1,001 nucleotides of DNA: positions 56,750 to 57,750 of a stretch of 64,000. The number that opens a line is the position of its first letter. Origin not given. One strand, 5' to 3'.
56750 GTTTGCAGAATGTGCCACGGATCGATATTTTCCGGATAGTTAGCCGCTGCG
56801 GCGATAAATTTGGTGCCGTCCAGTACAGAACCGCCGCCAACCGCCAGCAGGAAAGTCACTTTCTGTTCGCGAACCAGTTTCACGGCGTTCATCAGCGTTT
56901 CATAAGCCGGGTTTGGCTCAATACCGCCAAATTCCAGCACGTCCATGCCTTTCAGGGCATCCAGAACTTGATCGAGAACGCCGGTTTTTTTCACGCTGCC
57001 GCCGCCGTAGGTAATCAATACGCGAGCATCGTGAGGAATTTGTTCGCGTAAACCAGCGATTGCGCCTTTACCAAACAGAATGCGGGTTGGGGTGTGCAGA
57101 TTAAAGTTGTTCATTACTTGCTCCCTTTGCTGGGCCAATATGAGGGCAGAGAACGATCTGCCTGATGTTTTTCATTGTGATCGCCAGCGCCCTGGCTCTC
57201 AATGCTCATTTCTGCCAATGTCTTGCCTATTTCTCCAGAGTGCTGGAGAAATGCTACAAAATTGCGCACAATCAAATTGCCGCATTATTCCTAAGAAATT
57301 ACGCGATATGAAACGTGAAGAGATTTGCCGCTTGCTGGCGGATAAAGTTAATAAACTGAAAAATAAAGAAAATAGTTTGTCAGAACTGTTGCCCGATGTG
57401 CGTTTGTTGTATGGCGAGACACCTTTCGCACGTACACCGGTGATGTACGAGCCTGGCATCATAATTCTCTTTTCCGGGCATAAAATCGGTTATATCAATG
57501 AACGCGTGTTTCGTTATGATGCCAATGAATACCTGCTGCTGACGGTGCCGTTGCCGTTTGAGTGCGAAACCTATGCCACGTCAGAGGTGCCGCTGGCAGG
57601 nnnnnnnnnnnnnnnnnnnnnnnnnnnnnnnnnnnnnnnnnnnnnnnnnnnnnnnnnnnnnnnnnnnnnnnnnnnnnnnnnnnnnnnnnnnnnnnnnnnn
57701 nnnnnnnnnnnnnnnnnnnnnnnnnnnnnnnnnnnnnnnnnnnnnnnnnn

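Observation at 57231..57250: Perfect inverted repeat overlapping the yqhC Shine-Dalgarno in the yqhD/yqhC divergent region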

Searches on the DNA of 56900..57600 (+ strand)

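Call 23: search_dna_similar(query=window:57100-57330:+, collection=ecoli_genomes, mode=near, rows=spread, max_rows=20)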
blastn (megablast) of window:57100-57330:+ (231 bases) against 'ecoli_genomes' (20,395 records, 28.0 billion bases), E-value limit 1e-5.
Records with a match: 5413; places in all: 5416; records where one place covers at least 80% of the query: 5413.
Genomes with a match: 5413 of 5426; with a place that covers at least 80% of the query: 5413. Places per genome that has any: lowest 1, median 1, highest 2. On chromosomes: 5415 places; on plasmids: 1.
Best place of each record, by identity: >=99% 4010; 95-99% 1403.
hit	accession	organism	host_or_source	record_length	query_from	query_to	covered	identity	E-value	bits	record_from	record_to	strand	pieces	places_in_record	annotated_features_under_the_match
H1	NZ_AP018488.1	Escherichia coli O157:H7 strain PV15-279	Homo sapiens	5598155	1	231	100%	100.0%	1e-116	427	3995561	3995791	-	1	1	yqhC: DNA-binding transcriptional regulator YqhC | yqhD: alcohol dehydrogenase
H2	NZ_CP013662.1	Escherichia coli strain 08-00022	Homo sapiens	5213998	1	231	100%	100.0%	1e-116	427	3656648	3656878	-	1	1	yqhC: DNA-binding transcriptional regulator YqhC | yqhD: alcohol dehydrogenase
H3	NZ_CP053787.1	Escherichia coli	Wild boar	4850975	1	231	100%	100.0%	1e-116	427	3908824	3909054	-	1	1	yqhC: DNA-binding transcriptional regulator YqhC | yqhD: alcohol dehydrogenase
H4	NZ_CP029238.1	Escherichia coli strain CJ236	Homo sapiens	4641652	1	231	100%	100.0%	1e-116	427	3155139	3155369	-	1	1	yqhC: DNA-binding transcriptional regulator YqhC | yqhD: alcohol dehydrogenase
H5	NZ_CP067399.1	Escherichia coli strain XJW9B263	Bovine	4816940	1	231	100%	100.0%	1e-116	427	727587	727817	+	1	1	yqhC: DNA-binding transcriptional regulator YqhC | yqhD: alcohol dehydrogenase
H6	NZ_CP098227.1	Escherichia coli strain XJ6-3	bovine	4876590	1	231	100%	100.0%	1e-116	427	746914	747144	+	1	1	yqhC: DNA-binding transcriptional regulator YqhC | yqhD: alcohol dehydrogenase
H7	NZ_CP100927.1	Escherichia coli strain ET729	sediment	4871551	1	231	100%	100.0%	1e-116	427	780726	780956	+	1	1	yqhC: DNA-binding transcriptional regulator YqhC | yqhD: alcohol dehydrogenase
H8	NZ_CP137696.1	Escherichia coli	missing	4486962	1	231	100%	100.0%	1e-116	427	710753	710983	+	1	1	yqhC: DNA-binding transcriptional regulator YqhC | yqhD: alcohol dehydrogenase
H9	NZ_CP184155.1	Escherichia coli strain C21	Homo sapiens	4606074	1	231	100%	100.0%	1e-116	427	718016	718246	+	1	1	yqhC: DNA-binding transcriptional regulator YqhC | yqhD: alcohol dehydrogenase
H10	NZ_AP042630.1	Escherichia coli strain OkiPb01705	bovine feces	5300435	1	231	100%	100.0%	1e-116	427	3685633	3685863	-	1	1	yqhC: DNA-binding transcriptional regulator YqhC | yqhD: alcohol dehydrogenase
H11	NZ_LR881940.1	Escherichia coli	Sus scrofa domesticus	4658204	1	231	100%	100.0%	1e-116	427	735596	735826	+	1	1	yqhC: DNA-binding transcriptional regulator YqhC | yqhD: alcohol dehydrogenase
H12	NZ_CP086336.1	Escherichia coli strain EBJ001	Homo sapiens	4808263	1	231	100%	99.6%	5e-115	422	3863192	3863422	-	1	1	yqhC: DNA-binding transcriptional regulator YqhC | yqhD: alcohol dehydrogenase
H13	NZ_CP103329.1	Escherichia coli strain ZY22049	feces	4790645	1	231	100%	99.6%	5e-115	422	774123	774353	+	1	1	yqhC: DNA-binding transcriptional regulator YqhC | yqhD: alcohol dehydrogenase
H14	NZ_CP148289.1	Escherichia coli strain Z1323PEC0008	Cat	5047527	1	231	100%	99.6%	5e-115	422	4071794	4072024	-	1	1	yqhC: DNA-binding transcriptional regulator YqhC | yqhD: alcohol dehydrogenase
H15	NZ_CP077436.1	Escherichia coli O111:H8 strain TW05614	Homo sapiens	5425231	1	231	100%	99.1%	2e-113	416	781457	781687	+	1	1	yqhC: DNA-binding transcriptional regulator YqhC | yqhD: alcohol dehydrogenase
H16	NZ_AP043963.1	Escherichia coli strain 21AH007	Canis lupus familiaris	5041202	1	231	100%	97.4%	1e-106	394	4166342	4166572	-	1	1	yqhC: DNA-binding transcriptional regulator YqhC | yqhD: alcohol dehydrogenase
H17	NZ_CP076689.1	Escherichia coli strain S21EC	Homo sapiens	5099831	1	231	100%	97.0%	5e-105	388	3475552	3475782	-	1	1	yqhC: DNA-binding transcriptional regulator YqhC | yqhD: alcohol dehydrogenase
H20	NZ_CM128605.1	Escherichia coli strain E200086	Homo sapiens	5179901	1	218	94%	96.8%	8e-98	364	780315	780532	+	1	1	yqhD: alcohol dehydrogenase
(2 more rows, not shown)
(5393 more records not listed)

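Call 24: get_annotated_region(hit=H4, flank=1200)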
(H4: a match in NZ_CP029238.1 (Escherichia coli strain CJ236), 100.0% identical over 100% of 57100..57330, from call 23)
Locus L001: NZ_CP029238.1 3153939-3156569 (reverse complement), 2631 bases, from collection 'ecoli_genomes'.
description: Escherichia coli strain CJ236 chromosome, complete genome
organism: Escherichia coli strain CJ236 (NCBI taxid 562)
replicon: chromosome; assembly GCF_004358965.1
host: Homo sapiens; source: -; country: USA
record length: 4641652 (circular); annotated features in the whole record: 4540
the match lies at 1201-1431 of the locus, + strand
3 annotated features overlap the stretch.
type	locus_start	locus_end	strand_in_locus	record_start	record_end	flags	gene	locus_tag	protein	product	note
CDS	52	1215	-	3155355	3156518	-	yqhD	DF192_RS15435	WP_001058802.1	alcohol dehydrogenase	-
CDS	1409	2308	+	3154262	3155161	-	yqhC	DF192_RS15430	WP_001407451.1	DNA-binding transcriptional regulator YqhC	-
CDS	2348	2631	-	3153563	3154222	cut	yghB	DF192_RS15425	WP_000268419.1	DedA family general envelope maintenance protein YghB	-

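Call 25: get_annotated_region(hit=H17, flank=300)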
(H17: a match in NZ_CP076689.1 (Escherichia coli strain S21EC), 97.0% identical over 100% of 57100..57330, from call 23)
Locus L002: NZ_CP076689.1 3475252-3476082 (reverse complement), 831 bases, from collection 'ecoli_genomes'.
description: Escherichia coli strain S21EC chromosome, complete genome
organism: Escherichia coli strain S21EC (NCBI taxid 562)
replicon: chromosome; assembly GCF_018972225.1
host: Homo sapiens; source: -; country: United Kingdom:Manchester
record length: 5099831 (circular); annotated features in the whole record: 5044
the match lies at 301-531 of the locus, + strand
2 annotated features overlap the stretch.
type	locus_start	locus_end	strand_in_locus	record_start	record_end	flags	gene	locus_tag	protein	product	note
CDS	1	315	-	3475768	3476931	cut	yqhD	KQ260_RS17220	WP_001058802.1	alcohol dehydrogenase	-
CDS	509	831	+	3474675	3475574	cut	yqhC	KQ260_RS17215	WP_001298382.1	DNA-binding transcriptional regulator YqhC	-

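Call 26: get_annotated_region(hit=H20, flank=300)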
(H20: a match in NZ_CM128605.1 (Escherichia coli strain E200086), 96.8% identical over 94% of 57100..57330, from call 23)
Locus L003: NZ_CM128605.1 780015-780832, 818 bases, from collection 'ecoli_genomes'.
description: Escherichia coli strain E200086 chromosome, whole genome shotgun sequence
organism: Escherichia coli strain E200086 (NCBI taxid 562)
replicon: chromosome; assembly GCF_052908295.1
host: Homo sapiens; source: stool; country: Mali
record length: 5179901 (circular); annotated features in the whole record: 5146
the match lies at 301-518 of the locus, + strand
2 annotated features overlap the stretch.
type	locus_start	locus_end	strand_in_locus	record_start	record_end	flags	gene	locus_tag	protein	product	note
CDS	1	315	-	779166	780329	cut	yqhD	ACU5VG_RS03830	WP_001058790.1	alcohol dehydrogenase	-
CDS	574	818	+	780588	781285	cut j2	-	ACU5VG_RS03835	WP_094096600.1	IS1-like element IS1A family transposase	programmed frameshift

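Call 27: get_annotated_region(hit=H16, flank=300)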
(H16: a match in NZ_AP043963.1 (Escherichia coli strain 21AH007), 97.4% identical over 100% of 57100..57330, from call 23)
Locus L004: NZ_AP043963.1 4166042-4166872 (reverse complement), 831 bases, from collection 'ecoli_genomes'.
description: Escherichia coli strain 21AH007 chromosome, complete genome
organism: Escherichia coli strain 21AH007 (NCBI taxid 562)
replicon: chromosome; assembly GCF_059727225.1
host: Canis lupus familiaris; source: feces; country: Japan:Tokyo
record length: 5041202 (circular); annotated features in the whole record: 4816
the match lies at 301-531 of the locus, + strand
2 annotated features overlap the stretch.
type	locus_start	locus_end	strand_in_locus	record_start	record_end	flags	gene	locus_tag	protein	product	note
CDS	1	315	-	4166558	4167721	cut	yqhD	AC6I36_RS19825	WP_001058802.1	alcohol dehydrogenase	-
CDS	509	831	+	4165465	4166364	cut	yqhC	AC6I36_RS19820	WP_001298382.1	DNA-binding transcriptional regulator YqhC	-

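Call 50: search_rna_families(source=window, start=56900, end=57600, threshold=evalue, max_evalue=10)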
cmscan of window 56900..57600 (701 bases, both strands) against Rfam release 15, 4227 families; matches with E-value up to 10: 2.
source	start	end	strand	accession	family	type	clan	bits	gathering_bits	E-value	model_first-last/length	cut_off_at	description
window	57128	57231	-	RF04091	mir-72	Gene; miRNA;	CL00133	15.5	60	1.7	1-70/70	no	mir-72 microRNA precursor family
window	56940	56999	+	RF00519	suhB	Gene; sRNA;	CL00108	14.9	41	2.6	1-77/77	no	Makes More Granules Regulator RNA (mmgR)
